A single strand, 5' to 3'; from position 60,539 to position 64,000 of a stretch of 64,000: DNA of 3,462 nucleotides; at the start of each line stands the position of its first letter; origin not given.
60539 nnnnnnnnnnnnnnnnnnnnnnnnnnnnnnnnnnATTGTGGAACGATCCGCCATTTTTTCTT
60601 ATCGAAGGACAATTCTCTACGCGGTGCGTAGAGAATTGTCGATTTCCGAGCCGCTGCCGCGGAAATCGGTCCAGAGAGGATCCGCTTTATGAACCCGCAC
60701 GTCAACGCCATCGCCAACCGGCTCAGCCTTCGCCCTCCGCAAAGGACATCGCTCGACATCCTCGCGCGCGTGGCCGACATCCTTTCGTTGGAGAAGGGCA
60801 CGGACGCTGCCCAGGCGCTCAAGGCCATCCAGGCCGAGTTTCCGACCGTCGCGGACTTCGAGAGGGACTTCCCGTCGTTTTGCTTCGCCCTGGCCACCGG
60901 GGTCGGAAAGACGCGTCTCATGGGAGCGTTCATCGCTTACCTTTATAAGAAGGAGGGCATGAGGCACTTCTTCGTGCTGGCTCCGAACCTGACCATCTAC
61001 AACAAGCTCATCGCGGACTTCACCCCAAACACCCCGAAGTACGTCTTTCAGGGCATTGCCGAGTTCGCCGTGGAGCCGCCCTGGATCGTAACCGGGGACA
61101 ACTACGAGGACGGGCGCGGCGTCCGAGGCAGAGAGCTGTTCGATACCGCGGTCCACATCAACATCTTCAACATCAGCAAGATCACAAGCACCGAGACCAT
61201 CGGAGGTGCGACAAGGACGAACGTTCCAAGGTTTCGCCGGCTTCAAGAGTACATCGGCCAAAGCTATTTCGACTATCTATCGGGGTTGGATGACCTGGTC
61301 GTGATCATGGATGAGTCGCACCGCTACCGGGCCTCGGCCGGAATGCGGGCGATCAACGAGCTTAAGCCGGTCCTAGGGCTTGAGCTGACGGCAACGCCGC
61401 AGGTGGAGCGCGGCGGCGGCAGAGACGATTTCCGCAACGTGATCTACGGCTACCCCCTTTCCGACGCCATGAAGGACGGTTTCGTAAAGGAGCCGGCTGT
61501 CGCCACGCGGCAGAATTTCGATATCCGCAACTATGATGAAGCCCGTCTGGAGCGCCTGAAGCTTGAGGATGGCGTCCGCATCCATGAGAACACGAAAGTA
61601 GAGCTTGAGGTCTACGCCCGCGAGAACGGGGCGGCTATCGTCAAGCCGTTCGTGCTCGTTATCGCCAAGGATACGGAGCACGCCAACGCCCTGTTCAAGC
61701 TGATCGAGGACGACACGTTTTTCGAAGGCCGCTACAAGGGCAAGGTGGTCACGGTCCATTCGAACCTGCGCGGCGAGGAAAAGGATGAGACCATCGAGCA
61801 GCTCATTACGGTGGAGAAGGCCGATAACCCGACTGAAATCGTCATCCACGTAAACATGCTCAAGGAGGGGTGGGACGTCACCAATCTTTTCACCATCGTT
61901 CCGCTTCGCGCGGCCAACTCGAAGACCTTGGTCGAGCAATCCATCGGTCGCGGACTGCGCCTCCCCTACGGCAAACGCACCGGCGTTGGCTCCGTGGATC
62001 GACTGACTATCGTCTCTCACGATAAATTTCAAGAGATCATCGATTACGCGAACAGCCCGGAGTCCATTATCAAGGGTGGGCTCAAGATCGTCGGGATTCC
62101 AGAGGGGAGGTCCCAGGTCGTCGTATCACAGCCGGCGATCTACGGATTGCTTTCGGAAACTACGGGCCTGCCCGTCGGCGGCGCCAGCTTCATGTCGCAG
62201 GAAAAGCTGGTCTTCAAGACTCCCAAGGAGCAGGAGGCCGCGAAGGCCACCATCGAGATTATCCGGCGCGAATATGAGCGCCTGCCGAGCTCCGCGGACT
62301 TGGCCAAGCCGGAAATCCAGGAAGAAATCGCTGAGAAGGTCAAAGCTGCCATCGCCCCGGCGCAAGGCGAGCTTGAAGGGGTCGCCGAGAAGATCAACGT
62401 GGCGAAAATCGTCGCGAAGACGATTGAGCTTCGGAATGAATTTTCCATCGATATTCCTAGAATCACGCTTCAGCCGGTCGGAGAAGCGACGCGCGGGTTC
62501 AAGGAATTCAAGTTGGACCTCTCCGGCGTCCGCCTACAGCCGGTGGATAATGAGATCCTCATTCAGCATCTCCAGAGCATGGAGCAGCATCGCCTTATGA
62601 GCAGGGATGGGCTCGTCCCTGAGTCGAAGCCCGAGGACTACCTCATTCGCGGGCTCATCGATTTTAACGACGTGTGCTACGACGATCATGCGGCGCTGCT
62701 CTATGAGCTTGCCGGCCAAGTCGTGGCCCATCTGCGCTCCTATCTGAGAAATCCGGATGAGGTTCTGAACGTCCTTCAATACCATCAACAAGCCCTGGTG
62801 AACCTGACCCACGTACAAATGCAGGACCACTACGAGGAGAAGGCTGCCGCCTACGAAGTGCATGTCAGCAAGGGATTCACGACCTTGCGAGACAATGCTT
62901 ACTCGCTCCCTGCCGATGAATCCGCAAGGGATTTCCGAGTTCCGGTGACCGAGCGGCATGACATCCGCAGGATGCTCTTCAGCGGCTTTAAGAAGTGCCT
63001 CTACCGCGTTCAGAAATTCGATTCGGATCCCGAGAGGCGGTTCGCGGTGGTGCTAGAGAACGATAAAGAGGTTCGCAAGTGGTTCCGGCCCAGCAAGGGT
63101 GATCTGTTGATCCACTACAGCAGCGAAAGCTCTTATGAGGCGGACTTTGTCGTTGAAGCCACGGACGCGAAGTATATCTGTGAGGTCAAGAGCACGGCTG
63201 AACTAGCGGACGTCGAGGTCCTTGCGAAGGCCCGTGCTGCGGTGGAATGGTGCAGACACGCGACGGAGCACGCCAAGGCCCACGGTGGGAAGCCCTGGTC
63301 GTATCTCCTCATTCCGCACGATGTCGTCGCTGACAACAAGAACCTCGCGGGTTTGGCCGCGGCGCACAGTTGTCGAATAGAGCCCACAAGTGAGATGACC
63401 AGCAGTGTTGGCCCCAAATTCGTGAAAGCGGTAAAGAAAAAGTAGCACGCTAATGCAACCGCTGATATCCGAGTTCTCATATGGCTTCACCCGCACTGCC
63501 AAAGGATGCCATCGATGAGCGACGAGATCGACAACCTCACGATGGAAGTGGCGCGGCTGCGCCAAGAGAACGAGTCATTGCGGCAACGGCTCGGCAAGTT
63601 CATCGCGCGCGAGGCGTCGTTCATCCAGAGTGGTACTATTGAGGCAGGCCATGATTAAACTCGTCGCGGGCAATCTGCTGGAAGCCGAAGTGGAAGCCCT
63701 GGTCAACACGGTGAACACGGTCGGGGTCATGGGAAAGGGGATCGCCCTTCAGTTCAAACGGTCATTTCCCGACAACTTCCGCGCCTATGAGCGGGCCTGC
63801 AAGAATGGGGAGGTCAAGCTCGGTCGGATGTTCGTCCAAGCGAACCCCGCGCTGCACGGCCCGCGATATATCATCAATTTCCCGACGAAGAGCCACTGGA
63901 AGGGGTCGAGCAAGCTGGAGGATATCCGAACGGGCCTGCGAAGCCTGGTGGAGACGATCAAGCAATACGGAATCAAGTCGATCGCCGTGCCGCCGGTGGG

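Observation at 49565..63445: Tightly coupled candidate defense operon: SNF2 helicase, 64-aa protein, SMC-like ATPase, OLD-family ATPase-Toprim nuclease, 260-aa unknown, Type III mod, YhcG nuclease, Type III res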

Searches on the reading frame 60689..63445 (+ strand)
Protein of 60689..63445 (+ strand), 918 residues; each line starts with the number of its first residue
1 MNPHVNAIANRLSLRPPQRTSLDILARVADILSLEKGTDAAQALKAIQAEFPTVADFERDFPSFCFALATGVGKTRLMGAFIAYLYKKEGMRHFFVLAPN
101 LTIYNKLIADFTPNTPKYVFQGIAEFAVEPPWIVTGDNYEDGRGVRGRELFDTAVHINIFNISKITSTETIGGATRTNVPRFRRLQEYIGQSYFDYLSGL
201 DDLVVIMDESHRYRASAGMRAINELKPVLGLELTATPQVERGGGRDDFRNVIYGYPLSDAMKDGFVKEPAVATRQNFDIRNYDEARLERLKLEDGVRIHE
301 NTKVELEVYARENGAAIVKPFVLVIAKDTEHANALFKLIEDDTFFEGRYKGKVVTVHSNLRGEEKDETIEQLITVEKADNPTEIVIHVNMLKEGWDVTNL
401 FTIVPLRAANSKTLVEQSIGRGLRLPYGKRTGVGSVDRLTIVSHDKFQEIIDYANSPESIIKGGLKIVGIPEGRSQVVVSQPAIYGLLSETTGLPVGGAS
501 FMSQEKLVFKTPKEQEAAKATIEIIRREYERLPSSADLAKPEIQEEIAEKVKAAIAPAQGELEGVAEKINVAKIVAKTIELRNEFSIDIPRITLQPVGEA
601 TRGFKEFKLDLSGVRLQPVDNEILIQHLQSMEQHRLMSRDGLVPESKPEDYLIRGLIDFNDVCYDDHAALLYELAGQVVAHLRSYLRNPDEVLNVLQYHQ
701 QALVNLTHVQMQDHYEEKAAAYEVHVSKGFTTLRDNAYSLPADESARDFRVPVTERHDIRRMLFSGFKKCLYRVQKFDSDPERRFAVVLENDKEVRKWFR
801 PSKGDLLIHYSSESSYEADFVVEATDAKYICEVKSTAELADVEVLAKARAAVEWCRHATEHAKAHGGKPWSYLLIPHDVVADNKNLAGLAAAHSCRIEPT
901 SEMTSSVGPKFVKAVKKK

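Call 3: search_protein_families(library=padloc, proteins=[window:60689-63445:+], max_evalue=0.01)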
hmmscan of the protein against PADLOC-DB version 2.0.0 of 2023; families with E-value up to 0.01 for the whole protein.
window:60689-63445:+ (918 aa): 11 families
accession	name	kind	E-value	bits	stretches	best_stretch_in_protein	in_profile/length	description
PDLC03648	REase_III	-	6.5e-234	776.9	2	82-555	2-498/871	Type III restriction enzyme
PDLC03647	REase_III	-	3.2e-14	50.1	1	372-451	492-579/989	Type III restriction enzyme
PDLC03650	REase_III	-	6.2e-11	39.4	1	200-429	223-425/898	Type III restriction enzyme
PDLC03649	REase_III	-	1.7e-10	37.4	1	302-427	420-540/973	Type III restriction enzyme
PDLC03651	REase_III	-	2.6e-08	30.4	1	367-424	394-456/873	Type III restriction enzyme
PDLC03653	REase_III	-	3.9e-08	29.9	1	204-452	262-494/883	Type III restriction enzyme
PDLC03658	mREase_IV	-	5e-06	22.5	1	373-428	492-548/953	Type IV methyl-directed restriction enzyme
PDLC03659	mREase_IV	-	3.5e-05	19.9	1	204-425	338-553/945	Type IV methyl-directed restriction enzyme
PDLC03047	REase_I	-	0.00019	17.3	1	323-426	608-704/1107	Type I restriction enzyme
PDLC03597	REase_MTase_IIG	-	0.00071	15.2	1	346-432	514-602/1646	Type IIG restriction enzyme-methyltransferase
PDLC03042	REase_I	-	0.0023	13.4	1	368-427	773-833/1170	Type I restriction enzyme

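Call 4: search_protein_families(library=pfam, proteins=[window:60689-63445:+], max_evalue=0.01)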
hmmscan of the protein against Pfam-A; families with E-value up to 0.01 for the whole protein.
window:60689-63445:+ (918 aa): 3 families
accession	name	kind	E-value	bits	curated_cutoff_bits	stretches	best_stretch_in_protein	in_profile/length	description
PF04851.21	ResIII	-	4.8e-22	79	22.5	1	43-238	11-163/164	Type III restriction enzyme, res subunit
PF18766.7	SWI2_SNF2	-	2.8e-05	24.3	26.7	1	177-268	98-187/221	SWI2/SNF2 ATPase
PF00271.37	Helicase_C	-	5e-05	24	23.5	1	342-424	31-108/110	Helicase conserved C-terminal domain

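Call 5: search_protein_families(library=ncbifam, proteins=[window:60689-63445:+], max_evalue=0.001)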
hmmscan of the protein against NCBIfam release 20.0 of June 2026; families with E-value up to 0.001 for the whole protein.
window:60689-63445:+ (918 aa): 6 families
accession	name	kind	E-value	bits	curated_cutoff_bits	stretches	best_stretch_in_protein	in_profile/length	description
NF046055.1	restr_BPTD_3080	equivalog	2e-26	92.3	800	3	374-424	563-616/970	BPTD_3080 family restriction endonuclease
NF012027.0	PRK15483.1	equivalog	1.6e-11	42.9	564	1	391-427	511-547/986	type III restriction-modification system endonuclease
NF046051.1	restrict_EcoAI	equivalog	7.3e-10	37.9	550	1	189-429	263-520/768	EcoAI/FtnUII family type I restriction enzme subunit R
NF053632.1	heli_RadD_YejH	equivalog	5.5e-08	31.5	720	1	244-430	172-347/573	DNA repair helicase RadD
NF008521.0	PRK11448.1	equivalog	8.5e-07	27.4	729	1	323-425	702-800/1123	type I restriction-modification system endonuclease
TIGR00348.1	hsdR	subfamily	0.00038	19.1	284.55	0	201-369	371-541/674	HsdR family type I site-specific deoxyribonuclease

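Call 82: search_dna_similar(query=window:60689-63445:+, collection=plasmids, mode=protein, max_evalue=1e-50, max_rows=25)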
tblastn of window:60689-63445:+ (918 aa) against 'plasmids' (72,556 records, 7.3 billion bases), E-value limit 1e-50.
Records with a match: 27; places in all: 27; records where one place covers at least 80% of the query: 23.
Best place of each record, by identity: <60% 27.
By first word of the organism name: Salmonella 15; Roseomonas 2; Aeromonas 2; Paracoccus 2; Sphingopyxis 1; Ketogulonicigenium 1; Deinococcus 1; Gordonia 1; Thioclava 1; Shinella 1.
By predicted mobility (MOB-suite, as given by PLSDB): conjugative 14; non-mobilizable 10; mobilizable 3.
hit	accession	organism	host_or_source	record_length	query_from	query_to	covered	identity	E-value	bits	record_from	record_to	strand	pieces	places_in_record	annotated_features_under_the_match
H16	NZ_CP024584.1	Roseomonas sp. FDAARGOS_362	Homo sapiens,peripheral Blood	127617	8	878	95%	49.5%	0e+0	768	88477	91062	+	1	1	DEAD/DEAH box helicase family protein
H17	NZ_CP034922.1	Roseomonas mucosa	Homo sapiens,tissue sample,Clinical, ...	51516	8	878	95%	49.5%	0e+0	768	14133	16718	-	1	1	DEAD/DEAH box helicase family protein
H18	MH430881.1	Salmonella enterica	-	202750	5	886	96%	48.0%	0e+0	807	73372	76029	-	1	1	hypothetical protein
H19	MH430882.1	Salmonella enterica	-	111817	5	886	96%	48.0%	0e+0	807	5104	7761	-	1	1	hypothetical protein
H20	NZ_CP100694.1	Salmonella enterica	Homo sapiens,stool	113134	5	886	96%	48.0%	0e+0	807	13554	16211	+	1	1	DEAD/DEAH box helicase family protein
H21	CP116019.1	Salmonella enterica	cell culture,pig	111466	5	886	96%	48.0%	0e+0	807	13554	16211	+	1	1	DEAD/DEAH box helicase family protein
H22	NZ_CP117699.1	Salmonella enterica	Homo sapiens,tissue sample,leg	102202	5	886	96%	48.0%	0e+0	807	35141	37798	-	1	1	DEAD/DEAH box helicase family protein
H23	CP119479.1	Salmonella enterica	Product-Raw-Ground, Comminuted or ...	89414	5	886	96%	48.0%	0e+0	807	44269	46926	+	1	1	DEAD/DEAH box helicase family protein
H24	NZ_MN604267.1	Salmonella enterica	-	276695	5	886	96%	48.0%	0e+0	807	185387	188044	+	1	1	DEAD/DEAH box helicase family protein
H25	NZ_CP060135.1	Salmonella enterica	slaughtered pig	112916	5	886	96%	48.0%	0e+0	807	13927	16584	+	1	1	DEAD/DEAH box helicase family protein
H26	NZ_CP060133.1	Salmonella enterica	slaughtered pig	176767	5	886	96%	48.0%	0e+0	807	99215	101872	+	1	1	DEAD/DEAH box helicase family protein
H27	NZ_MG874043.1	Salmonella sp.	-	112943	5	886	96%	48.0%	0e+0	807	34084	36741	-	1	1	DEAD/DEAH box helicase family protein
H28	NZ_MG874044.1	Salmonella sp.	-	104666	5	886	96%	48.0%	0e+0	807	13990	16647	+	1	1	DEAD/DEAH box helicase family protein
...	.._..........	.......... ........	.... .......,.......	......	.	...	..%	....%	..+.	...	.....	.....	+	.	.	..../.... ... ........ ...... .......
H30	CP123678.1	Salmonella enterica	animal-swine-market swine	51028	5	886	96%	48.0%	0e+0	807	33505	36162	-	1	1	DEAD/DEAH box helicase family protein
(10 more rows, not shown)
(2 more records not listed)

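Call 84: get_annotated_region(hit=H20, flank=9000)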
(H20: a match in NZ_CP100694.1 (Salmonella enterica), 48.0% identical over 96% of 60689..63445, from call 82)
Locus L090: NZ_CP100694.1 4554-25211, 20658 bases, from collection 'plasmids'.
description: Salmonella enterica subsp. enterica serovar London strain R18.1595 plasmid pR18.1595_113k, complete sequence
organism: Salmonella enterica (NCBI taxid 149390)
taxonomy: Bacteria; Pseudomonadota; Gammaproteobacteria; Enterobacterales; Enterobacteriaceae; Salmonella; Salmonella enterica
host: -; source: Homo sapiens,stool; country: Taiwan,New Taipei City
typing (MOB-suite, as given by PLSDB): conjugative; replicon IncFIB; relaxase MOBC; mating-pair formation MPF_T
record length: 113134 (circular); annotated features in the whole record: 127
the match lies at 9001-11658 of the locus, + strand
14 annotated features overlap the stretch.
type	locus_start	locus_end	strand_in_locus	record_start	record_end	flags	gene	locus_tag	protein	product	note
CDS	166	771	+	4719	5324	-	-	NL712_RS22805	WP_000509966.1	recombinase family protein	GO:0006310 - DNA recombination [Evidence IEA]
CDS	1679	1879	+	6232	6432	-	-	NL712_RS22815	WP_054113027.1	helix-turn-helix domain-containing protein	-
CDS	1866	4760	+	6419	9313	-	-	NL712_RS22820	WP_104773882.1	SNF2-related protein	-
CDS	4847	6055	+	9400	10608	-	-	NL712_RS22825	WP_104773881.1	IS256 family transposase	-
CDS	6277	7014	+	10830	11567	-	-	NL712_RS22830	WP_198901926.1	Abi family protein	-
CDS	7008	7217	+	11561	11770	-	-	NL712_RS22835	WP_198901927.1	hypothetical protein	-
CDS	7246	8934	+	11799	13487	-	-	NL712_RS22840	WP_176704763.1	site-specific DNA-methyltransferase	GO:0006306 - DNA methylation [Evidence IEA]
CDS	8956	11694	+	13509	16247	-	-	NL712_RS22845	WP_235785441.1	DEAD/DEAH box helicase family protein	-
CDS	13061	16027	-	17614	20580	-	-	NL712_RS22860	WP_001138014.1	Tn3-like element TnAs1 family transposase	-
CDS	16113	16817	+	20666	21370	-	-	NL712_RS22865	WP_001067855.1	IS6-like element IS26 family transposase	-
predicted_resistance_gene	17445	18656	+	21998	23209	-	floR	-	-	chloramphenicol/florfenicol efflux MFS transporter FloR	predicted by amrfinderplus; class PHENICOL; identity 100.0%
CDS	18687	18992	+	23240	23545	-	-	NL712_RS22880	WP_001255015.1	LysR family transcriptional regulator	-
predicted_resistance_gene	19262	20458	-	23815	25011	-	tet(A)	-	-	tetracycline efflux MFS transporter Tet(A)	predicted by amrfinderplus; class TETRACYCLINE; identity 100.0%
CDS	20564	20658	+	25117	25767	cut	tetR(A)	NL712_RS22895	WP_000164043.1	tetracycline resistance transcriptional repressor TetR(A)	-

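Call 85: get_annotated_region(hit=H16, flank=9000)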
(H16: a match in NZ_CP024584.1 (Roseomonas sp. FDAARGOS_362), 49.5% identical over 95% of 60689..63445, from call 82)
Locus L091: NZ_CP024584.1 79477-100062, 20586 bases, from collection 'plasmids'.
description: Roseomonas sp. FDAARGOS_362 plasmid unnamed, complete sequence
organism: Roseomonas sp. FDAARGOS_362 (NCBI taxid 2018065)
taxonomy: Bacteria; Pseudomonadota; Alphaproteobacteria; Rhodospirillales; Acetobacteraceae; Roseomonas; Roseomonas sp. FDAARGOS 362
host: -; source: Homo sapiens,peripheral Blood; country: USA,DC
typing (MOB-suite, as given by PLSDB): non-mobilizable
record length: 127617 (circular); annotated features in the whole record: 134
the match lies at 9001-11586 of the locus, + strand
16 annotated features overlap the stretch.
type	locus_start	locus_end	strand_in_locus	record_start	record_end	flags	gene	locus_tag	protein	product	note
CDS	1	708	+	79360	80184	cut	-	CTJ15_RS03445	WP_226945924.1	DNA/RNA non-specific endonuclease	-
CDS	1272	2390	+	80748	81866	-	-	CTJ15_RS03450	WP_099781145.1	site-specific integrase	GO:0015074 - DNA integration [Evidence IEA]; GO:0006310 - DNA recombination [Evidence IEA]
CDS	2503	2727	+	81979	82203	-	vapB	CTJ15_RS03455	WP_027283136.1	type II toxin-antitoxin system VapB family antitoxin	-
CDS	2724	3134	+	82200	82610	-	-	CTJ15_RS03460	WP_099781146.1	type II toxin-antitoxin system VapC family toxin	-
CDS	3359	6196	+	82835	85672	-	-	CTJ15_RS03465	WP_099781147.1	SNF2-related protein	-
CDS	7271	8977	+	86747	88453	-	-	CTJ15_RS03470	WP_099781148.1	site-specific DNA-methyltransferase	GO:0006306 - DNA methylation [Evidence IEA]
CDS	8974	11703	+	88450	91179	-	-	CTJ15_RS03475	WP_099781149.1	DEAD/DEAH box helicase family protein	-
CDS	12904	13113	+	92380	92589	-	-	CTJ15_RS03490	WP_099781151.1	hypothetical protein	-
CDS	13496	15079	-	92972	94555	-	-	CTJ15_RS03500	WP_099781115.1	IS66 family transposase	-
CDS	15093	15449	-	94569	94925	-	tnpB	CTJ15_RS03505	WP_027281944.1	IS66 family insertion sequence element accessory protein TnpB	-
CDS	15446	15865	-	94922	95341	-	-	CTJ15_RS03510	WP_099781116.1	transposase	GO:0006313 - DNA transposition [Evidence IEA]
CDS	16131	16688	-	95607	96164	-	-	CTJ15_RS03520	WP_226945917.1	transposase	GO:0006313 - DNA transposition [Evidence IEA]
CDS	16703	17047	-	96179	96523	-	-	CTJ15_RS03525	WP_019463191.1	hypothetical protein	-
CDS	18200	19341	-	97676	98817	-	-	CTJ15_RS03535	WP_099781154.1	IS3 family transposase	-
CDS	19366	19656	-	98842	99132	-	-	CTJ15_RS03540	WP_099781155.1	transposase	GO:0006313 - DNA transposition [Evidence IEA]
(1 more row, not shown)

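Call 96: search_protein_families(library=ncbifam, proteins=[L090:1866-4760:+, L091:3359-6196:+], max_evalue=1e-30)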
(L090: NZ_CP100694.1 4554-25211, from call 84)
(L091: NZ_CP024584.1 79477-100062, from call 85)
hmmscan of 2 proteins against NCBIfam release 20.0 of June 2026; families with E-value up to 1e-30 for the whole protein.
L090:1866-4760:+ (964 aa): 5 families
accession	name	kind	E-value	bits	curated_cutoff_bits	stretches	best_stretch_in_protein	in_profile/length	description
NF038318.1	DISARM_DrmD_b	equivalog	1.4e-209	698.4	950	1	30-666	22-656/868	DISARM system SNF2-like helicase DrmD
NF038317.1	DISARM_DrmD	equivalog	1.2e-89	302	610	2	25-465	95-553/1021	DISARM system SNF2-like helicase DrmD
NF041062.1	DpdE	equivalog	1.9e-57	195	500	1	29-238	145-339/1048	protein DpdE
NF042964.1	phospholipD_antiphage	equivalog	2.7e-50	171.6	1100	0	353-619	635-866/895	phospholipase D-like domain-containing anti-phage protein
NF003426.0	PRK04914.1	equivalog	1.8e-45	155.5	576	1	17-225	133-344/959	RNA polymerase-associated protein RapA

L091:3359-6196:+ (945 aa): 5 families
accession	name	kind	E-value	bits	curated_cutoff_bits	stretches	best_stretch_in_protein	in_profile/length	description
NF038318.1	DISARM_DrmD_b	equivalog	1.6e-181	605.6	950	1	28-643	21-633/868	DISARM system SNF2-like helicase DrmD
NF038317.1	DISARM_DrmD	equivalog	4e-74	250.6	610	1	21-912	92-959/1021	DISARM system SNF2-like helicase DrmD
NF041062.1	DpdE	equivalog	8.7e-54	182.9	500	1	28-223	145-324/1048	protein DpdE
NF042964.1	phospholipD_antiphage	equivalog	5.9e-49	167.2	1100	0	309-615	600-866/895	phospholipase D-like domain-containing anti-phage protein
NF003426.0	PRK04914.1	equivalog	7.7e-46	156.8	576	0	27-225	144-343/959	RNA polymerase-associated protein RapA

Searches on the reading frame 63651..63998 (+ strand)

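Call 115: search_protein_families(library=pfam, proteins=[window:63651-63998:+], max_evalue=0.01)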
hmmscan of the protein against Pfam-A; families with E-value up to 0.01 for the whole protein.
window:63651-63998:+ (116 aa): 1 family
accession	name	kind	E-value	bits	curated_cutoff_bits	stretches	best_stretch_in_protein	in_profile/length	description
PF01661.27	Macro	-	1.2e-20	74.1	22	1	18-115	1-101/118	Macro domain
